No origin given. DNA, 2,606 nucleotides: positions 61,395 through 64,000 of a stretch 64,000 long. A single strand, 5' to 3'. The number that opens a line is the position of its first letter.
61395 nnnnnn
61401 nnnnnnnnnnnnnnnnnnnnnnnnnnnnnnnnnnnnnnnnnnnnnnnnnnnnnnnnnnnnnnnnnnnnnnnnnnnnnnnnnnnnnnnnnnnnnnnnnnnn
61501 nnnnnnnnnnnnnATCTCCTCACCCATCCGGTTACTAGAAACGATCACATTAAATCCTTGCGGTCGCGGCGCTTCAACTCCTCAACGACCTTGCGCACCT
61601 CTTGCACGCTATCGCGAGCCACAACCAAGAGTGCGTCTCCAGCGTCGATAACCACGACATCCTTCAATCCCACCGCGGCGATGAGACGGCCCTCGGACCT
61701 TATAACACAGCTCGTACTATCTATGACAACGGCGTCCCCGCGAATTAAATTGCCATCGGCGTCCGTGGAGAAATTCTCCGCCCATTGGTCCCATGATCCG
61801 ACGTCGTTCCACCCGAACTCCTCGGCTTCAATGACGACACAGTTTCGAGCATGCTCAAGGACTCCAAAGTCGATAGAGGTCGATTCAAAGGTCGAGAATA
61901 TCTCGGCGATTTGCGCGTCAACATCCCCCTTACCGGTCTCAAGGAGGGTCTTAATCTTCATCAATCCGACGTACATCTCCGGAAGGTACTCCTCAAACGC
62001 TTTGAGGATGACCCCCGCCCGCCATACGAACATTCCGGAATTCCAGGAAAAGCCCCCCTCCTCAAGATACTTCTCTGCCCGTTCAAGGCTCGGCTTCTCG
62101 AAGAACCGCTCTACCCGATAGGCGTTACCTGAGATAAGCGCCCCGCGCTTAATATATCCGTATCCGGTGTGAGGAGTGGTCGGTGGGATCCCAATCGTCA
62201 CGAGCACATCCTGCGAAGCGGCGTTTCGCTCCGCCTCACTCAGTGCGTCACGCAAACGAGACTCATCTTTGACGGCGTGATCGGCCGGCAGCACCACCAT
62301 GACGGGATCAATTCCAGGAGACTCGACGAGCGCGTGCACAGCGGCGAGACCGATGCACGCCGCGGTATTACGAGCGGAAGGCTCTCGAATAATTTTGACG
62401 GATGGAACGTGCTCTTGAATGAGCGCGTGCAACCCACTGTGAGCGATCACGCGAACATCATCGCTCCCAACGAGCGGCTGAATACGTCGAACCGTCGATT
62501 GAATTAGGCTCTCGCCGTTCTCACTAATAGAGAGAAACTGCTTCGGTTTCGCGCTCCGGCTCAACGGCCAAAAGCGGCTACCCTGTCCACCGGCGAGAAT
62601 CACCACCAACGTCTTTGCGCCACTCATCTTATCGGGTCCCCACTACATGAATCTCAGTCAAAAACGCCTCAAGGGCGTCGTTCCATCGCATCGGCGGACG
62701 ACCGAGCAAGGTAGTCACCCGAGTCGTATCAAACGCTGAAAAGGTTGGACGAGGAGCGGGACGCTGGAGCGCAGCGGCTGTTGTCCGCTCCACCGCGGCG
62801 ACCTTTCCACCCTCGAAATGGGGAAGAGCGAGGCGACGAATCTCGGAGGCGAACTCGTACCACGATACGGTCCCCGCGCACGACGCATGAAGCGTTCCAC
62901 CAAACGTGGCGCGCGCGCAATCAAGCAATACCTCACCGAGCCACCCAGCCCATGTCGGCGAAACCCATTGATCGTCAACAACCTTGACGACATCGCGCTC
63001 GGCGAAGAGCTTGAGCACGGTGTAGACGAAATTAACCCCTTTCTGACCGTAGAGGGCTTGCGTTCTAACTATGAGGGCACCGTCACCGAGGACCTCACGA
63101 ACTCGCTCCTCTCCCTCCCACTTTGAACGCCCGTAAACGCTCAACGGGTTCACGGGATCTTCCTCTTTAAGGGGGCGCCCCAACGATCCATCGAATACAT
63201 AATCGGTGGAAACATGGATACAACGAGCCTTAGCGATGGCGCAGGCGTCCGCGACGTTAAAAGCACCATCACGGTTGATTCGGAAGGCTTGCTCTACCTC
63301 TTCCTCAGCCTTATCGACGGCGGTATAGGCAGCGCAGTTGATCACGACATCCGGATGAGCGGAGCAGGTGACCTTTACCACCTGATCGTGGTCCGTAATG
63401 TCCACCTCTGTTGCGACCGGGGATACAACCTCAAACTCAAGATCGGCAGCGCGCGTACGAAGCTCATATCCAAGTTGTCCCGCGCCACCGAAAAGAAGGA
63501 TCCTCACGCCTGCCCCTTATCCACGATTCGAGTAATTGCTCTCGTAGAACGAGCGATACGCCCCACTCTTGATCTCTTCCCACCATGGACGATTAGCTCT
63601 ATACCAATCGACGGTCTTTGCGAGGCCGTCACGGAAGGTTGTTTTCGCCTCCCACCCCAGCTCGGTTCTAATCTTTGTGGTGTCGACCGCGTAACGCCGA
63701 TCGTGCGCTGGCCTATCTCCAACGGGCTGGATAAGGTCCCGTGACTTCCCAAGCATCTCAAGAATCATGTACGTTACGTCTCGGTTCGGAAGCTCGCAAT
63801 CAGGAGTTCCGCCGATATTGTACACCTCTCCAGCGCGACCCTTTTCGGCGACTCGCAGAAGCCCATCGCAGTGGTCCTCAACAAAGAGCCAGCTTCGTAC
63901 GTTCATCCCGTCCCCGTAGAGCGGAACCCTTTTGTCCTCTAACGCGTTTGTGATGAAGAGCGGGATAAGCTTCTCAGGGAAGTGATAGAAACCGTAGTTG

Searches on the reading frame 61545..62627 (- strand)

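Call 69: search_protein_families(library=pfam, max_evalue=0.00001, proteins=[window:61545-62627:-])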
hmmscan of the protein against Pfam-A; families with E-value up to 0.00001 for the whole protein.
window:61545-62627:- (360 aa): 3 families
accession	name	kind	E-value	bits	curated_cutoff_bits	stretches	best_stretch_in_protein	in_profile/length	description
PF00483.29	NTP_transferase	-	1.9e-39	136.1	21.2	1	8-289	2-242/245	Nucleotidyl transferase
PF22640.1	ManC_GMP_beta-helix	-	1.2e-17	64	27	1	297-351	1-55/55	MannoseP isomerase/GMP-like beta-helix domain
PF12804.13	NTP_transf_3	-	1.8e-09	38.4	27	1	8-136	1-115/160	MobA-like NTP transferase domain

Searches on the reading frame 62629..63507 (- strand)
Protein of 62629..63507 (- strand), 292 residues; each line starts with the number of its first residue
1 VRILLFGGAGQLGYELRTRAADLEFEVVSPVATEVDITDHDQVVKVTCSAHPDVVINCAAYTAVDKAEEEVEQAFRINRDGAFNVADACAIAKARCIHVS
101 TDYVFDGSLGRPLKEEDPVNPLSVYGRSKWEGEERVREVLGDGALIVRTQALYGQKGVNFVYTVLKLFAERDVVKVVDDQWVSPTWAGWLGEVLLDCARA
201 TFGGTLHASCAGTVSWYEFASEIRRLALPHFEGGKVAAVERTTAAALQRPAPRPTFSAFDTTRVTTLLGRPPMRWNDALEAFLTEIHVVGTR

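Call 69: search_protein_families(library=pfam, max_evalue=0.00001, proteins=[window:62629-63507:-])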
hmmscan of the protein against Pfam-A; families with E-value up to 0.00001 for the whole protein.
window:62629-63507:- (292 aa): 6 families
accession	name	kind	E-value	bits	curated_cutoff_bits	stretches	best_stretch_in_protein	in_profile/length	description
PF04321.23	RmlD_sub_bind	-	8.6e-85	284.7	27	1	1-286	1-285/287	RmlD substrate binding domain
PF01370.27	Epimerase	-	3.2e-21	76.3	20.9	1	3-169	1-190/240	NAD dependent epimerase/dehydratase family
PF16363.11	GDP_Man_Dehyd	-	8.9e-15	55.4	27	1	33-139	57-167/332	GDP-mannose 4,6 dehydratase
PF02719.21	Polysacc_synt_2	-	1.8e-07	31.1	20.2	1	34-103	60-130/293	Polysaccharide biosynthesis protein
PF01073.25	3Beta_HSD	-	2e-07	30.8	22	1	27-187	46-218/280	3-beta hydroxysteroid dehydrogenase/isomerase family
PF07993.18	NAD_binding_4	-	2.2e-07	30.7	20.1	1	51-150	88-205/258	Male sterility protein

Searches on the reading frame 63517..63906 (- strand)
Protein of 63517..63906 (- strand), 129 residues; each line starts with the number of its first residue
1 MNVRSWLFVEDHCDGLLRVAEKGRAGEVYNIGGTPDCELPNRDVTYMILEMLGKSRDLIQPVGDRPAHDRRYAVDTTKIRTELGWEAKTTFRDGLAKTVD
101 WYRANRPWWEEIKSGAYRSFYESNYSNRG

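Call 69: search_protein_families(library=pfam, max_evalue=0.00001, proteins=[window:63517-63906:-])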
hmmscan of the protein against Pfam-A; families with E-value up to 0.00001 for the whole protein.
window:63517-63906:- (129 aa): 1 family
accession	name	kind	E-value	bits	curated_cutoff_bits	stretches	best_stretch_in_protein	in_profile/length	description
PF16363.11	GDP_Man_Dehyd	-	1.1e-12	48.6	27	1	2-98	219-332/332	GDP-mannose 4,6 dehydratase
